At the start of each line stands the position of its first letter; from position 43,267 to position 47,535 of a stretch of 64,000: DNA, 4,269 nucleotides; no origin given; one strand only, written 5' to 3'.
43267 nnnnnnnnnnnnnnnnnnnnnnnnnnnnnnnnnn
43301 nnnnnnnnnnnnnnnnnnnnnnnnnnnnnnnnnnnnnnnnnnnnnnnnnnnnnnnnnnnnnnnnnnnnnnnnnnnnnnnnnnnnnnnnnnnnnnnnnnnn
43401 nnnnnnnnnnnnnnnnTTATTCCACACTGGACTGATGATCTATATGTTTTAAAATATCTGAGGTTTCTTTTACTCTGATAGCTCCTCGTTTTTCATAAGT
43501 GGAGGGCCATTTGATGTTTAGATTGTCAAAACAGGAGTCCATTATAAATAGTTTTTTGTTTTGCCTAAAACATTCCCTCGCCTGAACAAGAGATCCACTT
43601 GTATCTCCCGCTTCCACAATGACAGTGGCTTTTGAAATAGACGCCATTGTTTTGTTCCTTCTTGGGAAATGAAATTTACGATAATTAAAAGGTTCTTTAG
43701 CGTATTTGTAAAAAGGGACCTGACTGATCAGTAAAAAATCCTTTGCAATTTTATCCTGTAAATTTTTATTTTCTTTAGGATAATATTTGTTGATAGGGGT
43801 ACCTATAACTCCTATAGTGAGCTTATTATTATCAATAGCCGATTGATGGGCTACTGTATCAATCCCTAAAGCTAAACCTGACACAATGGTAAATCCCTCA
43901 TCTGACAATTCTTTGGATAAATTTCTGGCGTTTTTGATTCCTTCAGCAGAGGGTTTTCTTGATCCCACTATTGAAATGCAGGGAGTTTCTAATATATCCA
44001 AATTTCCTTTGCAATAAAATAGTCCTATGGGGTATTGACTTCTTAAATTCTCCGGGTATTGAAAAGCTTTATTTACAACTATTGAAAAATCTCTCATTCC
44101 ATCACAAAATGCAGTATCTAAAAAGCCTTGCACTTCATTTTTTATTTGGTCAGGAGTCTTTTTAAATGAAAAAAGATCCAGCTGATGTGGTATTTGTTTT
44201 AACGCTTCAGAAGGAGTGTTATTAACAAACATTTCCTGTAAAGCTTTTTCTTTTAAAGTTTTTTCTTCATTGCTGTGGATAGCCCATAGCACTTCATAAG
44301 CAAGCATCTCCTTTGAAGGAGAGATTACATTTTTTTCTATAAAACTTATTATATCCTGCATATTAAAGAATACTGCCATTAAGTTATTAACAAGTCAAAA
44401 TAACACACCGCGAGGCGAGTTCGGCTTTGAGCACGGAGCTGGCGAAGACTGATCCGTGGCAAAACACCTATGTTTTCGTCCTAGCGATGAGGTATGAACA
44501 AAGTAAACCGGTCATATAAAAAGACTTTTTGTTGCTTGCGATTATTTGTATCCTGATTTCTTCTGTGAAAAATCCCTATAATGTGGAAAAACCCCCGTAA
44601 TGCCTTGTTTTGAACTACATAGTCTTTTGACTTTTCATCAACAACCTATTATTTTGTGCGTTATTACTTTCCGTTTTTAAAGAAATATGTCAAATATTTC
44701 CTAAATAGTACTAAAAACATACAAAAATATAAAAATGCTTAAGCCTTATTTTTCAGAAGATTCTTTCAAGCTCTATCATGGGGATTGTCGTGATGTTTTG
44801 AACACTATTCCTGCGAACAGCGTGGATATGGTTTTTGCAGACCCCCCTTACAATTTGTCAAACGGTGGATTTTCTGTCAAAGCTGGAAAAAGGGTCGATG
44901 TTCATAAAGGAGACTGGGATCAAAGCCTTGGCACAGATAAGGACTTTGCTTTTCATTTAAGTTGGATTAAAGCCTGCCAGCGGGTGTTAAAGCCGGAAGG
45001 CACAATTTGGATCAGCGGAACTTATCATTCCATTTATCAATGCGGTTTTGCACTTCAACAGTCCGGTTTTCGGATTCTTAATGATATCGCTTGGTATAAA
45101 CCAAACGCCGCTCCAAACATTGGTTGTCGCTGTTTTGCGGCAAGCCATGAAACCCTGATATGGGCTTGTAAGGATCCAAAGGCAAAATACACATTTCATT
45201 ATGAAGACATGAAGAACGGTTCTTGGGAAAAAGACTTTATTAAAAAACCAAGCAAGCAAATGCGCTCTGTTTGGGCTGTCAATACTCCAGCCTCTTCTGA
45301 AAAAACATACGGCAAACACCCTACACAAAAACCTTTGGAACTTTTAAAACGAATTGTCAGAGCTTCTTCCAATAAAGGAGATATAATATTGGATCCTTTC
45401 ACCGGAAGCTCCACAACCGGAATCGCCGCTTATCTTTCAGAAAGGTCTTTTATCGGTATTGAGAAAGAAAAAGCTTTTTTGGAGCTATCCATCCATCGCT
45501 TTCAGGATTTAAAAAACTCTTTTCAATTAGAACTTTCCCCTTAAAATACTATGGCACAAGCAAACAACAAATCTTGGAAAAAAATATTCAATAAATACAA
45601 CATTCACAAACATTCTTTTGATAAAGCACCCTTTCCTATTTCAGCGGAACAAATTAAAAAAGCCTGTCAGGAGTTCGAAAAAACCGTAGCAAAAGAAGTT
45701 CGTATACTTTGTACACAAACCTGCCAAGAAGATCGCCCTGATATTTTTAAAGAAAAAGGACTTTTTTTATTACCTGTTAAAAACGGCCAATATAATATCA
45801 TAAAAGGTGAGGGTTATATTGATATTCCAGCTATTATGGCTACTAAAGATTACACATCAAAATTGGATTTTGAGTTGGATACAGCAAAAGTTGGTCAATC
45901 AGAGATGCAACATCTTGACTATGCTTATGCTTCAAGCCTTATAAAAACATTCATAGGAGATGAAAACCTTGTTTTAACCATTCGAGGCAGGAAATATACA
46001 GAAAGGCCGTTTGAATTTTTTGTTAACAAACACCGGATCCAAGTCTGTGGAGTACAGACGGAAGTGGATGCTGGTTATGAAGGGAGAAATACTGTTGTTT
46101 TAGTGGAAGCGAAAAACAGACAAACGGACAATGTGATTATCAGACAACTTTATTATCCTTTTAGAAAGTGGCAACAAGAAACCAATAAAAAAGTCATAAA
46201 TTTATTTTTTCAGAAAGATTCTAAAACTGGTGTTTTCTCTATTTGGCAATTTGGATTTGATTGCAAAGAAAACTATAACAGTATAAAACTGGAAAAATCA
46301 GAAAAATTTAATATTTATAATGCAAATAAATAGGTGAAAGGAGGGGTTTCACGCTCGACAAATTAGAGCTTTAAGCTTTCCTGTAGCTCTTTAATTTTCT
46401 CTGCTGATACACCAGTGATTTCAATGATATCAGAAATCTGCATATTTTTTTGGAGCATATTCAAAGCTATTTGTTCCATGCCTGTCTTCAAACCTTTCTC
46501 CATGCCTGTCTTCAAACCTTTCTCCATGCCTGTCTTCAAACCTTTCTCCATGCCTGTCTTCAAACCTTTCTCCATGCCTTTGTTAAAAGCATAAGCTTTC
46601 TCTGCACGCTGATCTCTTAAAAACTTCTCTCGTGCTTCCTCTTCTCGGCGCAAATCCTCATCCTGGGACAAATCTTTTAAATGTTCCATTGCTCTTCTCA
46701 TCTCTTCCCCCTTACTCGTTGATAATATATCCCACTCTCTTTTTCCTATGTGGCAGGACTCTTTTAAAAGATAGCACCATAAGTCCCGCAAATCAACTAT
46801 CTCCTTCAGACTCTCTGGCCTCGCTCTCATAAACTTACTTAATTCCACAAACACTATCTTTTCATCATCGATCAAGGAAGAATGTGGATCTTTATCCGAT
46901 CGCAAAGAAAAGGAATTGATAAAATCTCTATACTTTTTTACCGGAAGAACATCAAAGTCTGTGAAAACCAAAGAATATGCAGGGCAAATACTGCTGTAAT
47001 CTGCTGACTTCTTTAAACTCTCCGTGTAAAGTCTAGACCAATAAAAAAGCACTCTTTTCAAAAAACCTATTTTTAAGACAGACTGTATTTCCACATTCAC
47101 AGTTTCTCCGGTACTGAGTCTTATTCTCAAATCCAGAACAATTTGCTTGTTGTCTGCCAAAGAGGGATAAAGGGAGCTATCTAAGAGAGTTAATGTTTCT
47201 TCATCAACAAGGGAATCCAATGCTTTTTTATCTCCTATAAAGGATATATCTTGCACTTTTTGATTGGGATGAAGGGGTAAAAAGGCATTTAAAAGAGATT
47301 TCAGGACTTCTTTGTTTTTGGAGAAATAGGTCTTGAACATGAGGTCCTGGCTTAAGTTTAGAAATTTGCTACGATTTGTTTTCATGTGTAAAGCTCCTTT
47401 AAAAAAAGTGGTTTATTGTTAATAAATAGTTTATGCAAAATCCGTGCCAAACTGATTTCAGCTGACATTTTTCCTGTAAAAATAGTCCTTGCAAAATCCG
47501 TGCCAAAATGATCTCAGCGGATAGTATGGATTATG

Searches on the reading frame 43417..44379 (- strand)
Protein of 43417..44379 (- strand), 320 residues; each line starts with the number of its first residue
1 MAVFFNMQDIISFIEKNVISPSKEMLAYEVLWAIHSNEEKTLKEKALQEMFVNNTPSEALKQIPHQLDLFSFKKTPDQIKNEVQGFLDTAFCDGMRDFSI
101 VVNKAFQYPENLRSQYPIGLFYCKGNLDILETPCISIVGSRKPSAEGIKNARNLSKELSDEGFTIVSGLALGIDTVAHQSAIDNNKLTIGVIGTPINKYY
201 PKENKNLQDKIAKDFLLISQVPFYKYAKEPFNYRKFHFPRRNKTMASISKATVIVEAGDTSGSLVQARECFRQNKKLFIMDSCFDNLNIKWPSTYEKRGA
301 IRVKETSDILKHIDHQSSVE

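Call 7: search_protein_families(library=pfam, proteins=[window:43417-44379:-], max_evalue=0.01)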
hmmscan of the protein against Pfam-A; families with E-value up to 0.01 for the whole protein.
window:43417-44379:- (320 aa): 2 families
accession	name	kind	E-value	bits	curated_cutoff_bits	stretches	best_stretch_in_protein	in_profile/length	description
PF02481.21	DNA_processg_A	-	1.7e-55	187.9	29.6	1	97-303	6-210/212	DNA recombination-mediator protein A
PF18306.6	LDcluster4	-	5.7e-05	23.2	26.3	1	134-193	3-63/151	SLOG cluster4 family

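Call 8: search_protein_families(library=padloc, proteins=[window:43417-44379:-], max_evalue=0.01)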
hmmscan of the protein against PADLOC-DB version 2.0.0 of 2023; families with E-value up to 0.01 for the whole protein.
window:43417-44379:- (320 aa): 4 families
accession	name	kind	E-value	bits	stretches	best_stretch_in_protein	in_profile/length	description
PDLC03961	ShosA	-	4.7e-80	267.1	1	26-316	23-296/303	-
PDLC03927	PsyrA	-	5.7e-25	86.3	1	107-277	103-270/398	-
PDLC02997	ShosA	-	2.5e-20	71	1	98-264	95-257/327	-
PDLC00412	ThsA1|ThsA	-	0.0083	13.3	0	146-186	135-175/314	STALD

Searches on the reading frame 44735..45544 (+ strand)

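Call 7: search_protein_families(library=pfam, proteins=[window:44735-45544:+], max_evalue=0.01)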
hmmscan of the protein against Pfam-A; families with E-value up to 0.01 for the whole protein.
window:44735-45544:+ (269 aa): 3 families
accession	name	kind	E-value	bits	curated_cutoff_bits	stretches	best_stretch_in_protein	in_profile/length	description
PF01555.25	N6_N4_Mtase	-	3.8e-56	190.9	26.7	1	30-252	1-219/221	DNA methylase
PF01170.24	UPF0020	-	0.0063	16.7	22.3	0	210-246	24-61/197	RMKL-like, methyltransferase domain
PF03602.21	Cons_hypoth95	-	0.0073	16.4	24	0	19-42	102-126/182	Conserved hypothetical protein 95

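Call 8: search_protein_families(library=padloc, proteins=[window:44735-45544:+], max_evalue=0.01)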
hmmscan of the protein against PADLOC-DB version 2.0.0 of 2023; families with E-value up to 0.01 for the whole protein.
window:44735-45544:+ (269 aa): 71 families (the best 25 are shown)
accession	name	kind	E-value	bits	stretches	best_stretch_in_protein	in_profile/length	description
PDLC03371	MTase_II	-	4.1e-95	316.2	1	3-262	3-258/260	Type II methyltransferase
PDLC03216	MTase_II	-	1.7e-76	255.6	1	12-261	13-260/364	Type II methyltransferase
PDLC03738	oMTase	-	3.2e-73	244.6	1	13-261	23-270/376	orphan methyltransferase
PDLC03302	MTase_II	-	6.8e-56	188.2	1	12-258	6-262/626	Type II methyltransferase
PDLC03299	MTase_II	-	1.3e-47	160.7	1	4-257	8-258/296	Type II methyltransferase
PDLC03387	MTase_II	-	1.6e-38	130.5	2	103-264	131-284/289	Type II methyltransferase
PDLC03279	MTase_II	-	4e-31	106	1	12-255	358-583/587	Type II methyltransferase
PDLC03353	MTase_II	-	1.7e-30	104.4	1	3-261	2-255/260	Type II methyltransferase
PDLC03300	MTase_II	-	6.3e-28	95.7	1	10-258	11-278/302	Type II methyltransferase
PDLC03265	MTase_II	-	1.5e-26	91.6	2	172-259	247-331/333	Type II methyltransferase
PDLC03320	MTase_II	-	1.5e-26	91.3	1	9-262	31-280/289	Type II methyltransferase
PDLC03238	MTase_II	-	7.3e-25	85.9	1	3-244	116-353/428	Type II methyltransferase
PDLC03339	MTase_II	-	1.1e-24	85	2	160-257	176-272/399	Type II methyltransferase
PDLC03230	MTase_II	-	2.7e-24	84.1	1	11-252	36-278/360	Type II methyltransferase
PDLC03252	MTase_II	-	1.4e-23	81.8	2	104-265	211-362/365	Type II methyltransferase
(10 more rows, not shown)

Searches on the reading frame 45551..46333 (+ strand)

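Call 24: search_protein_families(library=ncbifam, proteins=[window:45551-46333:+], max_evalue=0.001)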
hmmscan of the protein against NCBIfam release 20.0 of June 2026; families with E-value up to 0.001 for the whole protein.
window:45551-46333:+ (260 aa): 0 families

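Call 43: search_protein_families(library=pfam, proteins=[window:45551-46333:+], max_evalue=0.001)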
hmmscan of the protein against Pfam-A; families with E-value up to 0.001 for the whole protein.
window:45551-46333:+ (260 aa): 2 families
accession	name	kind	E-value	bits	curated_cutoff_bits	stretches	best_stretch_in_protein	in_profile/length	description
PF22518.2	DUF6997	-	2.9e-48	164.7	27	1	85-253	2-174/175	Domain of unknown function (DUF6997)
PF22515.2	DUF6996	-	2.8e-20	72.5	27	1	6-83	1-71/71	Domain of unknown function (DUF6996)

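Call 44: search_protein_families(library=padloc, proteins=[window:45551-46333:+], max_evalue=0.001)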
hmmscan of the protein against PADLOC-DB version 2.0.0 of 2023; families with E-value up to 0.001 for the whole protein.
window:45551-46333:+ (260 aa): 1 family
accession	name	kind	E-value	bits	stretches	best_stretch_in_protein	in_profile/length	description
PDLC03513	REase_II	-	1.3e-35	121.7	1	4-257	6-250/426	Type II restriction enzyme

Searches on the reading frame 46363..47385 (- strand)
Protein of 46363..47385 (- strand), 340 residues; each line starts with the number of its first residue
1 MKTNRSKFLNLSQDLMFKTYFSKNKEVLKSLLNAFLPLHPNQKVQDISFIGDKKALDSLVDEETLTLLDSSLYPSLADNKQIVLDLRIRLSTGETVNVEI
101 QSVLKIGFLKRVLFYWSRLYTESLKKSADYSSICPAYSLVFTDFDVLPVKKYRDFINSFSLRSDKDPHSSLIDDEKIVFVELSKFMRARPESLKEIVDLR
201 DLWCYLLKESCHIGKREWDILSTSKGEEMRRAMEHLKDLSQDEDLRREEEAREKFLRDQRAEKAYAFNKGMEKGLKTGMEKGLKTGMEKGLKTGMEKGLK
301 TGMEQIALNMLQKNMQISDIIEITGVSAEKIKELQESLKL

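Call 24: search_protein_families(library=ncbifam, proteins=[window:46363-47385:-], max_evalue=0.001)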
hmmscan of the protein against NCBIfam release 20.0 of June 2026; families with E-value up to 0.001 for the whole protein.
window:46363-47385:- (340 aa): 5 families
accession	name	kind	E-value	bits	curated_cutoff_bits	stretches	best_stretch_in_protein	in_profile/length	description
TIGR01784.1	T_den_put_tspse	subfamily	8.9e-30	104.4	52.1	1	58-334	29-273/273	Rpn family recombination-promoting nuclease/putative transposase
NF004270.2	PRK05687.2-1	equivalog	6e-09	35.8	180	1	240-332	22-112/223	flagellar assembly protein FliH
NF009925.1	PRK13386.1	equivalog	1.3e-07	31.1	192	1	257-329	29-102/228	flagellar assembly protein FliH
NF004267.1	PRK05687.1-3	equivalog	2.1e-06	27.1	293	1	263-310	72-123/266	flagellar assembly protein FliH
NF004266.1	PRK05687.1-1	equivalog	6.6e-06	25.8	260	1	225-307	13-94/230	flagellar assembly protein FliH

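Call 43: search_protein_families(library=pfam, proteins=[window:46363-47385:-], max_evalue=0.001)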
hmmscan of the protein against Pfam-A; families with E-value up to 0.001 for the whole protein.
window:46363-47385:- (340 aa): 1 family
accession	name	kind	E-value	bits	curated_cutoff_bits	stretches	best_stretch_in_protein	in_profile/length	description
PF12784.13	PDDEXK_2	-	2.3e-33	116.3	27.4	1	64-265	37-228/229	PD-(D/E)XK nuclease family transposase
